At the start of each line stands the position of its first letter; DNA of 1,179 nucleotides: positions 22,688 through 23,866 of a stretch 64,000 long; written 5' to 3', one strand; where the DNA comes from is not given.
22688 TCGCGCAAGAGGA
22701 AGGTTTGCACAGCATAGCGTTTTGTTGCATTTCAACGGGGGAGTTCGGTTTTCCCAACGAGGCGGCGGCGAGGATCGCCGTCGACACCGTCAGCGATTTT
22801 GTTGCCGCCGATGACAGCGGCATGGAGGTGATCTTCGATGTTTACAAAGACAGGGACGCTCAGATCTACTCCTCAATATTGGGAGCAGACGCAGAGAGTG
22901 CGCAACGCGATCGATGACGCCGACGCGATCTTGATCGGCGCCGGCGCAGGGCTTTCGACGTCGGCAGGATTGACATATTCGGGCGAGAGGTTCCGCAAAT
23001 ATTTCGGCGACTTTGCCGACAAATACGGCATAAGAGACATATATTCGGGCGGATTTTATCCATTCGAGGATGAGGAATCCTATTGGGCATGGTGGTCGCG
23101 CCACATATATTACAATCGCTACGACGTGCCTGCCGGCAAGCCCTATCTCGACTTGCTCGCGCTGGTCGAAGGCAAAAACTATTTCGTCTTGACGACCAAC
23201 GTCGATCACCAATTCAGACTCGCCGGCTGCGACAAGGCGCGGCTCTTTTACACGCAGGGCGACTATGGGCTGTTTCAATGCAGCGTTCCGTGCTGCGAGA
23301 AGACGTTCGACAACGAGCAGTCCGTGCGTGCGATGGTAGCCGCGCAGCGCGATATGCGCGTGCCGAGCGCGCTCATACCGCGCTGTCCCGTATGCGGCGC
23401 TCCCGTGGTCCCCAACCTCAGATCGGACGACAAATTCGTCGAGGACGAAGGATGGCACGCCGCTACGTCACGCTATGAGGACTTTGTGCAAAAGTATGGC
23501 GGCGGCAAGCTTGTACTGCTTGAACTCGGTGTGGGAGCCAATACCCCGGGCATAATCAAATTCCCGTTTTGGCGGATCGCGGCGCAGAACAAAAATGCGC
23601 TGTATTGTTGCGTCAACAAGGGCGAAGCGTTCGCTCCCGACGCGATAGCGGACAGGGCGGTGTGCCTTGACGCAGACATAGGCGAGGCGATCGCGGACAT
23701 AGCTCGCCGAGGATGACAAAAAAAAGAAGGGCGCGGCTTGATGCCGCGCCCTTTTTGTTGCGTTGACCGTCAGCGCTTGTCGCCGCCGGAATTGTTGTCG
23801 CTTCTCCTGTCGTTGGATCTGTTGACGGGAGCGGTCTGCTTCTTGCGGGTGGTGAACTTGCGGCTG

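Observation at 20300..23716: Rrf2-gated redox operon ending in a macrodomain plus class-M-like sirtuin pair, without the canonical GcvH-L/LplA2 partners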

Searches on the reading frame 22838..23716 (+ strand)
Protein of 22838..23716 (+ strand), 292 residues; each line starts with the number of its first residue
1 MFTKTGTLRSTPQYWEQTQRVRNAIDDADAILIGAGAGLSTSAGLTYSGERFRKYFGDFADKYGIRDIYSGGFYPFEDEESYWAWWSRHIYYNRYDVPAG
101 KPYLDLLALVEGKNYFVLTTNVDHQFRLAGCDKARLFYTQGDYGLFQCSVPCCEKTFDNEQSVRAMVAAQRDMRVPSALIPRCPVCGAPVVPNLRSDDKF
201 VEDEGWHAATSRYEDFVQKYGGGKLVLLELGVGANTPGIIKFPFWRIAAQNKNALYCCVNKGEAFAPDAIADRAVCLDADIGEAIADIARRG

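Call 3: search_protein_families(library=pfam, proteins=[window:22838-23716:+], max_evalue=0.01)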
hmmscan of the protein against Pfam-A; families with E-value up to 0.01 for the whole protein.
window:22838-23716:+ (292 aa): 0 families

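Call 4: search_protein_families(library=ncbifam, proteins=[window:22838-23716:+], max_evalue=0.01)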
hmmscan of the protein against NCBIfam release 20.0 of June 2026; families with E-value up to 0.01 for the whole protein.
window:22838-23716:+ (292 aa): 2 families
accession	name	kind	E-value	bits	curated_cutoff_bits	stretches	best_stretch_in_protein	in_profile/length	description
NF001753.0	PRK00481.1-3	subfamily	1.7e-08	33.8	243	1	18-211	3-180/252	NAD-dependent protein deacylase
NF001754.0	PRK00481.1-4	equivalog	1e-07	31.3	252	1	16-162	3-142/244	NAD-dependent protein deacylase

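Call 5: search_solved_structures(query=window:22838-23716:+, max_evalue=0.01, show_alignments=2)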
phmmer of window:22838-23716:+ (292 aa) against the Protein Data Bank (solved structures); distinct sequences matched with E-value up to 0.01: 17.
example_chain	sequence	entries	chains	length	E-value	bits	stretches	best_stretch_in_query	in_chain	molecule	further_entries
5a3a_A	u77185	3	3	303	2.8e-70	240.1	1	16-283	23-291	SIR2 FAMILY PROTEIN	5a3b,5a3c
8rsn_A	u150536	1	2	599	1.4e-21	80.3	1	18-285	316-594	ADP-ribose 1''-phosphate phosphatase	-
6iso_A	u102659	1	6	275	0.001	21.6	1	31-194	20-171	NAD-dependent protein deacetylase sirtuin-3, mitochondrial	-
4fvt_A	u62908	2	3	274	0.001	21.6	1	31-194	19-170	NAD-dependent protein deacetylase sirtuin-3, mitochondrial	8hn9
5ytk_A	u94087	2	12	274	0.001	21.6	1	31-194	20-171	NAD-dependent protein deacetylase sirtuin-3, mitochondrial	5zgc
5h4d_A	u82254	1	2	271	0.001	21.6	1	31-194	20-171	NAD-dependent protein deacetylase sirtuin-3, mitochondrial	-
9ktk_A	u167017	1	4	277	0.001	21.5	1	31-194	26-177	NAD-dependent protein deacetylase sirtuin-3, mitochondrial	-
5d7n_A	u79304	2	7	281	0.0011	21.5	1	31-194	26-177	NAD-dependent protein deacetylase sirtuin-3, mitochondrial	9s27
4bn5_A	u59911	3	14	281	0.0011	21.5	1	31-194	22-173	NAD-DEPENDENT PROTEIN DEACETYLASE SIRTUIN-3, MITOCHONDRIAL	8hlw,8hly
8ccw_A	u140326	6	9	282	0.0011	21.5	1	31-194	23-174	NAD-dependent protein deacetylase sirtuin-3, mitochondrial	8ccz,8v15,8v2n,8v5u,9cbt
4fz3_A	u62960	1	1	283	0.0011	21.5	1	31-194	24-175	NAD-dependent protein deacetylase sirtuin-3, mitochondrial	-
4c7b_A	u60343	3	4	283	0.0011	21.5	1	31-194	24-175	NAD-DEPENDENT PROTEIN DEACETYLASE SIRTUIN-3, MITOCHONDRIAL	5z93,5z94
4bn4_A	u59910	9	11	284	0.0011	21.5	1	31-194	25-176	NAD-DEPENDENT PROTEIN DEACETYLASE SIRTUIN-3, MITOCHONDRIAL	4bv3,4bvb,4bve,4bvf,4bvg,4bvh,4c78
3glr_A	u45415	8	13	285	0.0011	21.5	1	31-194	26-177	NAD-dependent deacetylase sirtuin-3, mitochondrial | NAD-dependent protein deacetylase sirtuin-3, mitochondrial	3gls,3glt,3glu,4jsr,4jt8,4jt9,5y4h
4o8z_A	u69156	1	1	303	0.0012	21.3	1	31-194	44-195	NAD-dependent protein deacetylase sirtuin-3, mitochondrial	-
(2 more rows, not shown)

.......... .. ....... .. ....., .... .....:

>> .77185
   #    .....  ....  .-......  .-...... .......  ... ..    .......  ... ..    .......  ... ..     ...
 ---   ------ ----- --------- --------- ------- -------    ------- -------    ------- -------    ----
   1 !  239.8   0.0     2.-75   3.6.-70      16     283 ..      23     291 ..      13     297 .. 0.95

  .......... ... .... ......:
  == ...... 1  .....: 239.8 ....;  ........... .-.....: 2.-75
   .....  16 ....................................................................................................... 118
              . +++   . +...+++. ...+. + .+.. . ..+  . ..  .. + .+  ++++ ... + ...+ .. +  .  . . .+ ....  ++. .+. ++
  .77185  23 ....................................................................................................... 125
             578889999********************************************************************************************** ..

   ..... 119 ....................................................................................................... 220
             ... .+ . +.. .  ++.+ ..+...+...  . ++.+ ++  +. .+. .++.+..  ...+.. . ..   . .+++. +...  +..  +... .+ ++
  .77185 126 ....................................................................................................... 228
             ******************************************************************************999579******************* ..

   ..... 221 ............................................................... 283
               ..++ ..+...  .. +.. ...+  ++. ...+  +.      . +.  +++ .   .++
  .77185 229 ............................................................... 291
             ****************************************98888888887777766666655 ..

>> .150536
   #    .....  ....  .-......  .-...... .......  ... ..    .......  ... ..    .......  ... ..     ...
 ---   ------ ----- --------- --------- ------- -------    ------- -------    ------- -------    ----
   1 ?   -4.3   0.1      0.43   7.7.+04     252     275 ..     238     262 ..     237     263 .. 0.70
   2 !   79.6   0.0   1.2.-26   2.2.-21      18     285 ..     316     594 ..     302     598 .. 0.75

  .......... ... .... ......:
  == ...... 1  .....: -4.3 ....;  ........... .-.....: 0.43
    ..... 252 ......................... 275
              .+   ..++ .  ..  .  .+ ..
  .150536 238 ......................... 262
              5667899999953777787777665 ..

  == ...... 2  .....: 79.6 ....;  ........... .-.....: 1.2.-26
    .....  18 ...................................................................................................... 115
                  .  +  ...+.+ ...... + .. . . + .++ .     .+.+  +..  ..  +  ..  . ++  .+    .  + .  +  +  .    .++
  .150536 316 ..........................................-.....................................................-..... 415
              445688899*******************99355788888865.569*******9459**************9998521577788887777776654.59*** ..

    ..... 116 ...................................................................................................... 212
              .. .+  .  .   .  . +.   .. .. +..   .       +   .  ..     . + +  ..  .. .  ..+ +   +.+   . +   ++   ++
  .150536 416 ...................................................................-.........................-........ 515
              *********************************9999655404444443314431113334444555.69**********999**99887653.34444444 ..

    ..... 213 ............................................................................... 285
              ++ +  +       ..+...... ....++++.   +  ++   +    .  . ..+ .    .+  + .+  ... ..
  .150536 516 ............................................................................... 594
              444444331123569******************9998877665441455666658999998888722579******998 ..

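Call 8: find_homologous_proteins(query=window:22838-23716:+, max_evalue=1e-10)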
Query window:22838-23716:+ (292 aa): 8000 proteins with E <= 1e-10 among 8000 candidates; the best 120 are listed.
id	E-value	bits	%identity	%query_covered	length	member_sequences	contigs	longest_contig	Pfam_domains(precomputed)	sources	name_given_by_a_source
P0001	1.8e-185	633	99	93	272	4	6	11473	-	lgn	-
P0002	3.6e-154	531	-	-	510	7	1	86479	PF02146.24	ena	-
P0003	2.0e-142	492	-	-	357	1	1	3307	-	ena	-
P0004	1.2e-138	480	69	99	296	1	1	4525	-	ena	-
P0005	4.4e-138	478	68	100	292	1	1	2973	-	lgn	-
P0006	6.2e-138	477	66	99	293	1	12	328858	-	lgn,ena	-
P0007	9.0e-138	477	66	99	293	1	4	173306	-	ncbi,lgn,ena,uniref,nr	ncbi:MAG TPA: Sir2 silent information regulator family NAD-dependent deacetylase [Candidatus Faecipl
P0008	1.6e-137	476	66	99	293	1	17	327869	-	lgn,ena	-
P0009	2.3e-137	475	66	99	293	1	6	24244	-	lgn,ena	-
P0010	3.0e-137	475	65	99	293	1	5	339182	-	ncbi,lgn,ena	-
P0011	3.7e-137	475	68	99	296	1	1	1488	-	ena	-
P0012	4.3e-137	474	65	99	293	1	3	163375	-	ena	-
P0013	5.4e-137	474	65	99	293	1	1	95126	-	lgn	-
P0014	5.5e-137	474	65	99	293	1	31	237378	-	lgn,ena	-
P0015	7.7e-137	474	65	99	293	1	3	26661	-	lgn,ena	-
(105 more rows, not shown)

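Call 15: find_encoding_contigs(protein=P0001, flank=10000, max_places=6)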
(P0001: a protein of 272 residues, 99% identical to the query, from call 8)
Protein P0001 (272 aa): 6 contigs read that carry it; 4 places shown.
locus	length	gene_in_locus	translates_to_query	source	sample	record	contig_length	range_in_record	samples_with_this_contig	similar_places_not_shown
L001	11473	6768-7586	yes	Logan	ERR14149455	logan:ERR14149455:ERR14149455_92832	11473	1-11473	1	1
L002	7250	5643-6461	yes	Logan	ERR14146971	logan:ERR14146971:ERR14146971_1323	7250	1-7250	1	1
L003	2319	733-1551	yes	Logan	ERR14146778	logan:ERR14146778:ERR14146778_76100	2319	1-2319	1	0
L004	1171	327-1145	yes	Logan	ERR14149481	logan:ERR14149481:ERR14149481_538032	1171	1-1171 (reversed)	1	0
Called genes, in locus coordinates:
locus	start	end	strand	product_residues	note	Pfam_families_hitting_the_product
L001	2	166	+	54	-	?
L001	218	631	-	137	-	-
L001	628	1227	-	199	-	PF04239:DUF421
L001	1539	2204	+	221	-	PF07155:ECF-ribofla_trS, PF12822:ECF_trnsprt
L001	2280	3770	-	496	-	PF01943:Polysacc_synt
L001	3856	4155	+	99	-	PF01476:LysM (weak), PF23577:LysM_RLK (faint), PF01476:LysM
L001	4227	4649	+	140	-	PF02082:Rrf2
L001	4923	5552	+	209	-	PF13460:NAD_binding_10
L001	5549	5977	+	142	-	PF01243:PNPOx_N (weak)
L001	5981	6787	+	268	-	PF01661:Macro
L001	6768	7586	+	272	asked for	-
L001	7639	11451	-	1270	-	-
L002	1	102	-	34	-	?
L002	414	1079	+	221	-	PF07155:ECF-ribofla_trS, PF12822:ECF_trnsprt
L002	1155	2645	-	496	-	PF01943:Polysacc_synt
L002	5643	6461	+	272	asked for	-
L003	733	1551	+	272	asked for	-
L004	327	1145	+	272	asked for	-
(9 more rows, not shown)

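Call 17: find_related_loci(query=A1, collection=genome_contigs, flank=10000)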
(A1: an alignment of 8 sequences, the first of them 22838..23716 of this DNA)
Query A1 (292 aa) in genome_contigs; peptide patterns used: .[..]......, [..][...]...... (x = any residue, [..] = any of these).
600 stretches matched a pattern (row limit reached: there are more); 597 encode a relative of the query (tblastn E <= 1e-3); the best 80 are kept; 80 distinct loci.
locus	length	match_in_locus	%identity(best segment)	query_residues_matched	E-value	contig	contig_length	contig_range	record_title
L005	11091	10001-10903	63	1-289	3e-132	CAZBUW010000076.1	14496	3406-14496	MAG TPA_asm: uncultured Roseburia sp. isolate SRP222994_co1_515 genome assembly, contig: NODE_8761_length_14496_cov_9.50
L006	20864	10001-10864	64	1-288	1e-130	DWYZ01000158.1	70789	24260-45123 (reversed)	MAG TPA_asm: Candidatus Blautia faecavium isolate ChiSjej1B19-5720 ChiSjej1B19M5__C142341_L70789_SAMN08009937, whole gen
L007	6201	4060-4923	63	1-288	9e-131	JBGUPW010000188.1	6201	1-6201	MAG: Ruminococcus sp. isolate ruminal_MAG_154 ruminal_MAG_154_contig_0188, whole genome shotgun sequence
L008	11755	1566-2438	63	1-291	3e-130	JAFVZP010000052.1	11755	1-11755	MAG: Clostridia bacterium isolate RGIG5539 Sheep_Colon.Co__c2089066, whole genome shotgun sequence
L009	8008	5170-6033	65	1-288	7e-130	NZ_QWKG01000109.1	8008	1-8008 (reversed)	Colidextribacter sp. OB.20 Scaffold99_1, whole genome shotgun sequence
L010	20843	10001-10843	65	8-288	1e-129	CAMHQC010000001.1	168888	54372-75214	MAG: uncultured Clostridia bacterium isolate SRR11784286_bin.27_metaWRAP_v1.3_MAG genome assembly, contig: ERZ12202890.5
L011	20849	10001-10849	64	1-283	3e-129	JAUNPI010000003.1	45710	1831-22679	MAG: Clostridia bacterium isolate S36M_St_15_sub NODE_419_length_45710_cov_7.868536, whole genome shotgun sequence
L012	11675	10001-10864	64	1-288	2e-128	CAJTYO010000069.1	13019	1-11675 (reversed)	MAG TPA_asm: uncultured Oscillospiraceae bacterium isolate MGBC123004 genome assembly, contig: MGBC123004.69, whole geno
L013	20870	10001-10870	64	1-290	9e-129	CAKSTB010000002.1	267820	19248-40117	MAG: uncultured Ruminiclostridium sp. isolate REFINED_METABAT215_TOP10_CONTIGS_1500_ASSEMBLY_K77_MERGED__Hadza_MoBio_had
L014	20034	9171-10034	61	1-288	1e-128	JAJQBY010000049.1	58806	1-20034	MAG: Oscillospiraceae bacterium isolate C.5_7 NODE_74_length_58806_cov_9.796786, whole genome shotgun sequence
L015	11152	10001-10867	60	1-289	2e-128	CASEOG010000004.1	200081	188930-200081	uncultured Spirochaetales bacterium isolate A50_L2_350350_idba_bin.171 genome assembly, contig: A50_L2_350350_idba_bin.1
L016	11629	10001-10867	64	1-289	2e-128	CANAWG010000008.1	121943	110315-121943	MAG TPA_asm: uncultured Oscillibacter sp. isolate SRR16350208_bin.4_metawrap_v1.3_MAG genome assembly, contig: NODE.23_l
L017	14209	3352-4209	61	1-286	4e-128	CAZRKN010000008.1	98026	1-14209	MAG TPA_asm: uncultured Bacteroides sp. isolate SRP199465_co1_196 genome assembly, contig: NODE_308_length_98026_cov_52.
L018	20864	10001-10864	60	1-288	1e-127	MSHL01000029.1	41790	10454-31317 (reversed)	MAG: Ruminococcus sp. Zagget11 zag_T1_merged_singles_contig_3137, whole genome shotgun sequence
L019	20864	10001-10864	61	1-288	2e-127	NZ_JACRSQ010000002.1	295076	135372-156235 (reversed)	Bianquea renquensis strain NSJ-32 H6_ctg0002, whole genome shotgun sequence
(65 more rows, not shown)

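Call 59: search_protein_families(library=padloc, proteins=[window:22838-23716:+], max_evalue=0.01)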
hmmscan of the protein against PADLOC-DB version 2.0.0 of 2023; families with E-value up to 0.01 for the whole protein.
window:22838-23716:+ (292 aa): 0 families
